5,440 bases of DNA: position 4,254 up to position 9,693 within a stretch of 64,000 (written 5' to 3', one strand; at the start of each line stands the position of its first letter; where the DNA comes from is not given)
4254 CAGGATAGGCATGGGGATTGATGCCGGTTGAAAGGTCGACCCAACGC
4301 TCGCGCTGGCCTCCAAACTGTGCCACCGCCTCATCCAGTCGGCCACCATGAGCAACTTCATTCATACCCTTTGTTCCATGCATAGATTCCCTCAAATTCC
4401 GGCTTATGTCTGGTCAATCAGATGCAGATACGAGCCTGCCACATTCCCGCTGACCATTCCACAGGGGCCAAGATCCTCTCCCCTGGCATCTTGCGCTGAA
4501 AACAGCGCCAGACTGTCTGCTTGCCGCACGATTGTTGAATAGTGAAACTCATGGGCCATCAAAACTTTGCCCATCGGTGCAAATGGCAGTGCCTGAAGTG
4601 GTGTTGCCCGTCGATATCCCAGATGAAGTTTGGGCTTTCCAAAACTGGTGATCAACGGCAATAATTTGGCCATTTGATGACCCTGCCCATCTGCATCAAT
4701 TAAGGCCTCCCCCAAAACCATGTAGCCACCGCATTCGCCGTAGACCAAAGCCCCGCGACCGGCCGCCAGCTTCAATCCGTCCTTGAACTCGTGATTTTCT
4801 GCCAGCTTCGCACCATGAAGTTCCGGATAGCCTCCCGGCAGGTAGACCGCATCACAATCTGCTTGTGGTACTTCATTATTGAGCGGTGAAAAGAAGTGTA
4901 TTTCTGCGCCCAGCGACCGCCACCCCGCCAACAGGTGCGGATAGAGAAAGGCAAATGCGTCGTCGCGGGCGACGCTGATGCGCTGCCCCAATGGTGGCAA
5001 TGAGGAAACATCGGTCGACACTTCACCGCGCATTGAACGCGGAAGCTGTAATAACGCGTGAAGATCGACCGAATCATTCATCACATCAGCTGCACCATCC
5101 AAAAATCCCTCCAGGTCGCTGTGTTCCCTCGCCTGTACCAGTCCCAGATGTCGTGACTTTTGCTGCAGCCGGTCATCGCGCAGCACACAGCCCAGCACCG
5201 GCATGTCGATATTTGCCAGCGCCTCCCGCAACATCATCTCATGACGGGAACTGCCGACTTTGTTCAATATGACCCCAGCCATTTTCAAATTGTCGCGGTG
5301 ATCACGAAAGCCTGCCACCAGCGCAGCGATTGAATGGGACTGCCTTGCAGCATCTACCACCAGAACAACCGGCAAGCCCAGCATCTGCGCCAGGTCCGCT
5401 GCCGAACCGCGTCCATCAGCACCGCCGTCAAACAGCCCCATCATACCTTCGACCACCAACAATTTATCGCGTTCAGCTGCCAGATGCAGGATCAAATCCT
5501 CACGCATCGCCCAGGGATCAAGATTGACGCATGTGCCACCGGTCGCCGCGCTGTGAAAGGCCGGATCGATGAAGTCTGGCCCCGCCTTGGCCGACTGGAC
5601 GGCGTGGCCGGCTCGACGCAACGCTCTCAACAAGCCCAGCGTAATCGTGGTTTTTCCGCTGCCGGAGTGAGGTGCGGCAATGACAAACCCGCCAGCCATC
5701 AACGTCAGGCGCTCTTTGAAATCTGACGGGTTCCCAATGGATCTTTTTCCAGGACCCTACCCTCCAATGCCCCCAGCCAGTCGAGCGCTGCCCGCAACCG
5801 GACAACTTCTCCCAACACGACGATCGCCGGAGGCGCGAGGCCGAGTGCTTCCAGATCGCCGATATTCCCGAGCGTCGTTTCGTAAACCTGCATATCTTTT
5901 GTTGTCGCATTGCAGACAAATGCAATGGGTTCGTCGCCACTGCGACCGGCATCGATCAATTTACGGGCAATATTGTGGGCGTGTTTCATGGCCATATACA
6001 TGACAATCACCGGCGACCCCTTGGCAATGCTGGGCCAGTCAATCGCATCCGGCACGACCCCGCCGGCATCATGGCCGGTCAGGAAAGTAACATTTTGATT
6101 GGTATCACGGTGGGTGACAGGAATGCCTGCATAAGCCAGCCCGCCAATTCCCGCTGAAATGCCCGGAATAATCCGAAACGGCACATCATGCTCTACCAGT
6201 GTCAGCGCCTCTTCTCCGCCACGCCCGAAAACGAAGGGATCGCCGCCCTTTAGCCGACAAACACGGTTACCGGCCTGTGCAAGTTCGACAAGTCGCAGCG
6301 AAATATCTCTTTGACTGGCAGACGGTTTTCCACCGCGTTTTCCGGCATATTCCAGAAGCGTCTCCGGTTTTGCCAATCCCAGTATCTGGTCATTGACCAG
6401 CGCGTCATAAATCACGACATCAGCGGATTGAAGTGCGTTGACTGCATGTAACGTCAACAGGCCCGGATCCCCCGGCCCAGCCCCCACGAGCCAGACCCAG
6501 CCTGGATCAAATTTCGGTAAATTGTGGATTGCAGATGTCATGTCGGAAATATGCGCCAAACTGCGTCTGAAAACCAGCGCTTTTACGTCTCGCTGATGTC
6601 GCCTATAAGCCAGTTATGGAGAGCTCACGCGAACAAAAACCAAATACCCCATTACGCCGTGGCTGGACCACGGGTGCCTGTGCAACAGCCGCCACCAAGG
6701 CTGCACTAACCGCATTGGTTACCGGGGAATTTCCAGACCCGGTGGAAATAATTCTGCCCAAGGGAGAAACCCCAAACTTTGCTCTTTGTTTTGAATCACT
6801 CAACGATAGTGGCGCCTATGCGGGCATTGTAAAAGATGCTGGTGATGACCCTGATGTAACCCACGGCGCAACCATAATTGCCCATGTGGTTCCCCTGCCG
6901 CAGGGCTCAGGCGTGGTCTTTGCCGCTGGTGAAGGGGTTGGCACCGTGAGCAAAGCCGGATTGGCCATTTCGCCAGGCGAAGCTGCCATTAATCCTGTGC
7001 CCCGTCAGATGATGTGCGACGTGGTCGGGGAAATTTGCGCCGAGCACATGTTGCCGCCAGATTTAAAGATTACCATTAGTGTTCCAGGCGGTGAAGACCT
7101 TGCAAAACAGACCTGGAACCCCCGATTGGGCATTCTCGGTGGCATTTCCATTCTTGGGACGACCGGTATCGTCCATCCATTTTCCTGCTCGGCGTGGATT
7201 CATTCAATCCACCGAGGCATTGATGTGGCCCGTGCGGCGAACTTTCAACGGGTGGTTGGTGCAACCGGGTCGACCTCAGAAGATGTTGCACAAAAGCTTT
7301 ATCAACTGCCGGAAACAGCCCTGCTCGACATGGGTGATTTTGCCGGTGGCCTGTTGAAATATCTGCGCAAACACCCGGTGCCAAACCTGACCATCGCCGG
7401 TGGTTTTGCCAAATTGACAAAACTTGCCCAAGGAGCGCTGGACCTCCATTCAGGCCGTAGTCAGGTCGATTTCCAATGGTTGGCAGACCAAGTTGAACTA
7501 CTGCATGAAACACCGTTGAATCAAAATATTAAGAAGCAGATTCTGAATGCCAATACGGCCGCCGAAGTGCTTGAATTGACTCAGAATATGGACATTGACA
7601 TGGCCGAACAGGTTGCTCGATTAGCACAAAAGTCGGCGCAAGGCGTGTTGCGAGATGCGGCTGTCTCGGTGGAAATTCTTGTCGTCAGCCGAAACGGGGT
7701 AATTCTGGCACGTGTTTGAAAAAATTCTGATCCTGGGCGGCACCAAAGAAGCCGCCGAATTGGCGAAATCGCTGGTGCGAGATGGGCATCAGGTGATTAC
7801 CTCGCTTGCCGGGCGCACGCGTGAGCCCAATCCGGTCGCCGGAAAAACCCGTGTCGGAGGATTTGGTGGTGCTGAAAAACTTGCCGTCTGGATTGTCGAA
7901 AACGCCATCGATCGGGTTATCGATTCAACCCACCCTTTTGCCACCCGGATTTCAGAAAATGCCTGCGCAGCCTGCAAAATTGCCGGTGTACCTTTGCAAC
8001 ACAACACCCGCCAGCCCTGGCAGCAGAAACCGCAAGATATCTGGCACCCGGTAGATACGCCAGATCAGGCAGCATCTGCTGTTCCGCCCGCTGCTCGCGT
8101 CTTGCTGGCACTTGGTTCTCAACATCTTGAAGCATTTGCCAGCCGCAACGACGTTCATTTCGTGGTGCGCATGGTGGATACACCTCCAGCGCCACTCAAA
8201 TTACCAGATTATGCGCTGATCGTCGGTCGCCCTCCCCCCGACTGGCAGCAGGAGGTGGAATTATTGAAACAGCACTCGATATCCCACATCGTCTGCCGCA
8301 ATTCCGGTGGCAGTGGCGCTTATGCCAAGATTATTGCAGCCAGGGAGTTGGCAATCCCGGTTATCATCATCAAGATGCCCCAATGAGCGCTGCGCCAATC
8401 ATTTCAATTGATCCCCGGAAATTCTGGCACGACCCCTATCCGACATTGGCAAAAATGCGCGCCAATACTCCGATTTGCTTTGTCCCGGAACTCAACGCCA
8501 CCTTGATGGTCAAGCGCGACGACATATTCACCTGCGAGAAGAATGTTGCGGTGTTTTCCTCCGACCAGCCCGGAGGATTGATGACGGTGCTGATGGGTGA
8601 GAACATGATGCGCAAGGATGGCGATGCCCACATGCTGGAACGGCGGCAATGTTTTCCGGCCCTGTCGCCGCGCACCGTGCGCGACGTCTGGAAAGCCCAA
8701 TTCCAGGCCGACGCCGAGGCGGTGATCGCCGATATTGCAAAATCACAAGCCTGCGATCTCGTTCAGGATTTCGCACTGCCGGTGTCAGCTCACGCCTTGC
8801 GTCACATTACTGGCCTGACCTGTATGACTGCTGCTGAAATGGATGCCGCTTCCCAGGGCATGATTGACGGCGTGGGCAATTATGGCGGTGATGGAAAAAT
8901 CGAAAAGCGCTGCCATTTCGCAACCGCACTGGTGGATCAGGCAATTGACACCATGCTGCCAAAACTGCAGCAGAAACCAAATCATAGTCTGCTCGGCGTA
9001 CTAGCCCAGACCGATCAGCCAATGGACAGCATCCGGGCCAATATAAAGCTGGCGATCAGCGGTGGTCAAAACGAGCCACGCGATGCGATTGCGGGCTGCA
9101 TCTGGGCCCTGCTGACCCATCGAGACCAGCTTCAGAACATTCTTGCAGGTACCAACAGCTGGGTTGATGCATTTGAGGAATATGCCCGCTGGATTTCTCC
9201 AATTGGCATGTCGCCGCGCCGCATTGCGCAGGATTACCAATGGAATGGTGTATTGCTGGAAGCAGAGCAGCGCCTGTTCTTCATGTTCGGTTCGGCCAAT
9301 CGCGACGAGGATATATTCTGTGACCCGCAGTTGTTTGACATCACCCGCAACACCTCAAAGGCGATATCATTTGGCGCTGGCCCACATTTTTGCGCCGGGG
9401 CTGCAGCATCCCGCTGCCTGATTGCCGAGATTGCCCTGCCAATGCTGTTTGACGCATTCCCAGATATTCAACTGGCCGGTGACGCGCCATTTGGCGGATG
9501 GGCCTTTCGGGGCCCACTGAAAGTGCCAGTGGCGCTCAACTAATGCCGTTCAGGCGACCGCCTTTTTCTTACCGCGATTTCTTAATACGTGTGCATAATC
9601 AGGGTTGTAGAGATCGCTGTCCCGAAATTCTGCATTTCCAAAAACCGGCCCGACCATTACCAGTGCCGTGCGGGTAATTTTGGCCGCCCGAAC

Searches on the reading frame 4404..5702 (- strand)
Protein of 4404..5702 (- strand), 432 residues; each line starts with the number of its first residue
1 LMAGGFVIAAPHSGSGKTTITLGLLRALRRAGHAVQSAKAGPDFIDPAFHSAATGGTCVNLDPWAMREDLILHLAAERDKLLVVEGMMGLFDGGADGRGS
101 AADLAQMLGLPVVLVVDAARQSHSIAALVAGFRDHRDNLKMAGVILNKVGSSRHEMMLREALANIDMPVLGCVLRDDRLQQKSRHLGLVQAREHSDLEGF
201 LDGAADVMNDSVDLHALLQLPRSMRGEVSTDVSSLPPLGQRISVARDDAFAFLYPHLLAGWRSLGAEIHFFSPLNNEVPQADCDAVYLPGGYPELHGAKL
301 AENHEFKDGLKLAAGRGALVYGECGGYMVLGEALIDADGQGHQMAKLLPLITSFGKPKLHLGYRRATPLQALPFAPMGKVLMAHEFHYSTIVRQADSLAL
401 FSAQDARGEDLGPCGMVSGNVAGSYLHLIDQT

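Call 78: search_protein_families(library=pfam, proteins=[window:4404-5702:-], max_evalue=0.00001)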
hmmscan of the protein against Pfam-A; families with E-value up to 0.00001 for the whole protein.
window:4404-5702:- (432 aa): 3 families
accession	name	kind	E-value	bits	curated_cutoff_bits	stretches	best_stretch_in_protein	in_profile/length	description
PF07685.20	GATase_3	-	8.7e-33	114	27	1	241-429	1-190/196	CobB/CobQ-like glutamine amidotransferase domain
PF01656.29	CbiA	-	2.2e-20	73.3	25.4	1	7-182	2-119/125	CobQ/CobB/MinD/ParA nucleotide binding domain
PF13500.12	AAA_26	-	2e-15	57.6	27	1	76-181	96-196/198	AAA domain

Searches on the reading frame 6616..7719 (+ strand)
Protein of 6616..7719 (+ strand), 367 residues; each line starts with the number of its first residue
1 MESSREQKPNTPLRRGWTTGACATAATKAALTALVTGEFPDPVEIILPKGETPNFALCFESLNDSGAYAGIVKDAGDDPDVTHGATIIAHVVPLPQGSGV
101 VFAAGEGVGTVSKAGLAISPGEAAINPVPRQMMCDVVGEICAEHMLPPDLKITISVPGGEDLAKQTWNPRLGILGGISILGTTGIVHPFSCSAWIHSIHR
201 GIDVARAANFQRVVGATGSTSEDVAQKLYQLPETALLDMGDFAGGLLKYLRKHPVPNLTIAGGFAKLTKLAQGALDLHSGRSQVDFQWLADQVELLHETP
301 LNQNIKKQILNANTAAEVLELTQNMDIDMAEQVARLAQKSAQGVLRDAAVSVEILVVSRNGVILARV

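Call 78: search_protein_families(library=pfam, proteins=[window:6616-7719:+], max_evalue=0.00001)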
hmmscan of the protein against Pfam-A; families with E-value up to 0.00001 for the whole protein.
window:6616-7719:+ (367 aa): 1 family
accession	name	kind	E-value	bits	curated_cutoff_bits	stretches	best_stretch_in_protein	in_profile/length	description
PF01888.22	CbiD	-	4.8e-91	305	25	1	13-273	1-254/254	CbiD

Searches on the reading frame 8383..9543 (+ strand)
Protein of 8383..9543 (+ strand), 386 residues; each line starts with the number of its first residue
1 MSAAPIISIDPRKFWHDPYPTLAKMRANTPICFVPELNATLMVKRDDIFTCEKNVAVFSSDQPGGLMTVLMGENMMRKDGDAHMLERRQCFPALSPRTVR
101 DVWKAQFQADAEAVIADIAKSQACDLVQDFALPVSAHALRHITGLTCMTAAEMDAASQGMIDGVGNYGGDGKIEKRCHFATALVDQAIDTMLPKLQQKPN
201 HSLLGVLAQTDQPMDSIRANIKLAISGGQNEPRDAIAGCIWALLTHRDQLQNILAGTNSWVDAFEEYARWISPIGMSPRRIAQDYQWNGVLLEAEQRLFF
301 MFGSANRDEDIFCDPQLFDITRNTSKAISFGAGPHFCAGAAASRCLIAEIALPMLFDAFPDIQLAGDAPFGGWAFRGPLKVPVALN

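Call 78: search_protein_families(library=pfam, proteins=[window:8383-9543:+], max_evalue=0.00001)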
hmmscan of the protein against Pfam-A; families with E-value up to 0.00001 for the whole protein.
window:8383-9543:+ (386 aa): 1 family
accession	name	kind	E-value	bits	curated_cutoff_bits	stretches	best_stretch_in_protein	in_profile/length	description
PF00067.27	p450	-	5.5e-09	35.7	22.8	1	265-341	329-415/462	Cytochrome P450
